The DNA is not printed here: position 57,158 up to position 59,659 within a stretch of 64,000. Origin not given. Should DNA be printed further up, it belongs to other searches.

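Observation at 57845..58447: SusD homologue with a SusE/F-type tandem binding module inserted inside its fold (single-chain SusD plus SusE/F chimera)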

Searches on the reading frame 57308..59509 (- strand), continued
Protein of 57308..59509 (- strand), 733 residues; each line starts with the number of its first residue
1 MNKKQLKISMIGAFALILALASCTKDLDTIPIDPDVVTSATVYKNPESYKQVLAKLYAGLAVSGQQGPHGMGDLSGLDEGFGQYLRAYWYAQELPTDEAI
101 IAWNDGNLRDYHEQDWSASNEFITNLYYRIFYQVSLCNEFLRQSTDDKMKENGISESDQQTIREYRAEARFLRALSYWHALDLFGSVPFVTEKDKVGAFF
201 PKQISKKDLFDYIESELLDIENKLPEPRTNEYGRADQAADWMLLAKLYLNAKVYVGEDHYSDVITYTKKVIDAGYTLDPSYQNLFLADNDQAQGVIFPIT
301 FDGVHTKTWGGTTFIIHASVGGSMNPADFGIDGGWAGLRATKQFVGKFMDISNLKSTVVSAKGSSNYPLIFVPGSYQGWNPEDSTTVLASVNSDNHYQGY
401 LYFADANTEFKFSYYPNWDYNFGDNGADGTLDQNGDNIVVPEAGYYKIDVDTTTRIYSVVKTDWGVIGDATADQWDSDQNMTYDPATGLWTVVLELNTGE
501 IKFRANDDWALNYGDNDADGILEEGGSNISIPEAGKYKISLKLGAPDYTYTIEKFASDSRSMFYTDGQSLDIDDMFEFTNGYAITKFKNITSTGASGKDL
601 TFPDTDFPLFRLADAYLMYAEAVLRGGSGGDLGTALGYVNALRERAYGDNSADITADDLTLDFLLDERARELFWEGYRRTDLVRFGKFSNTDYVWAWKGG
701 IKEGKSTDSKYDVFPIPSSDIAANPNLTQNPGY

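Call 65: find_encoding_contigs(protein=P0016, flank=8000, max_places=3)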
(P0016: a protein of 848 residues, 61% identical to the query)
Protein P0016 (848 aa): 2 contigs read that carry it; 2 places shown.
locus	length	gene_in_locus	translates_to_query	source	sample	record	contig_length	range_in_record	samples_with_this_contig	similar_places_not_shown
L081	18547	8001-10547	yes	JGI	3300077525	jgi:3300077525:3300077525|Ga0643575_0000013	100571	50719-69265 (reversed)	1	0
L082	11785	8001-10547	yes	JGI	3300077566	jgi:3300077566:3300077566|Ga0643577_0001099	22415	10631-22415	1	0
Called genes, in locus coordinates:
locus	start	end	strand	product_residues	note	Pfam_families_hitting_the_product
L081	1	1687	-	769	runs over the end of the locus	PF03636:Glyco_hydro_65N, PF03632:Glyco_hydro_65m, PF03633:Glyco_hydro_65C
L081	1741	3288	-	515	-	PF07690:MFS_1, PF13347:MFS_2, PF07690:MFS_1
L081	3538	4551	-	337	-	PF00165:HTH_AraC (faint), PF00356:LacI, PF13412:HTH_24 (faint), PF00532:Peripla_BP_1, PF13407:Peripla_BP_4, PF13377:Peripla_BP_3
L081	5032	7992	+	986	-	PF13620:CarboxypepD_reg, PF13715:CarbopepD_reg_2, PF07715:Plug, PF00593:TonB_dep_Rec_b-barrel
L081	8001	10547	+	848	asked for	PF14322:SusD-like_3 (weak), PF16411:SusF_SusE (faint), PF22058:X25_BaPul_like (faint), PF26123:DUF8037 (faint), PF07980:SusD_RagB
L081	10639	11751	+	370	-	PF14292:SusE, PF16411:SusF_SusE (faint), PF26120:CBM_1st_SusF (faint), PF26123:DUF8037 (faint)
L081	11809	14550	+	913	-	PF02922:CBM_48 (faint), PF00128:Alpha-amylase, PF18962:Por_Secre_tail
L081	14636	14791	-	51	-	-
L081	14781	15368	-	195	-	PF06414:Zeta_toxin (weak)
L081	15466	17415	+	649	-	PF14508:GH97_N, PF10566:Glyco_hydro_97, PF14509:GH97_C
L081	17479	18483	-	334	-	PF01208:URO-D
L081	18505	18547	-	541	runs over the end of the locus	PF00128:Alpha-amylase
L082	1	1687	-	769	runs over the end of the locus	PF03636:Glyco_hydro_65N, PF03632:Glyco_hydro_65m, PF03633:Glyco_hydro_65C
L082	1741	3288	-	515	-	PF07690:MFS_1, PF13347:MFS_2, PF07690:MFS_1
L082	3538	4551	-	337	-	PF00165:HTH_AraC (faint), PF00356:LacI, PF13412:HTH_24 (faint), PF00532:Peripla_BP_1, PF13407:Peripla_BP_4, PF13377:Peripla_BP_3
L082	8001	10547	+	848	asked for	PF14322:SusD-like_3 (weak), PF16411:SusF_SusE (faint), PF22058:X25_BaPul_like (faint), PF26123:DUF8037 (faint), PF07980:SusD_RagB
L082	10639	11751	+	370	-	PF14292:SusE, PF16411:SusF_SusE (faint), PF26120:CBM_1st_SusF (faint), PF26123:DUF8037 (faint)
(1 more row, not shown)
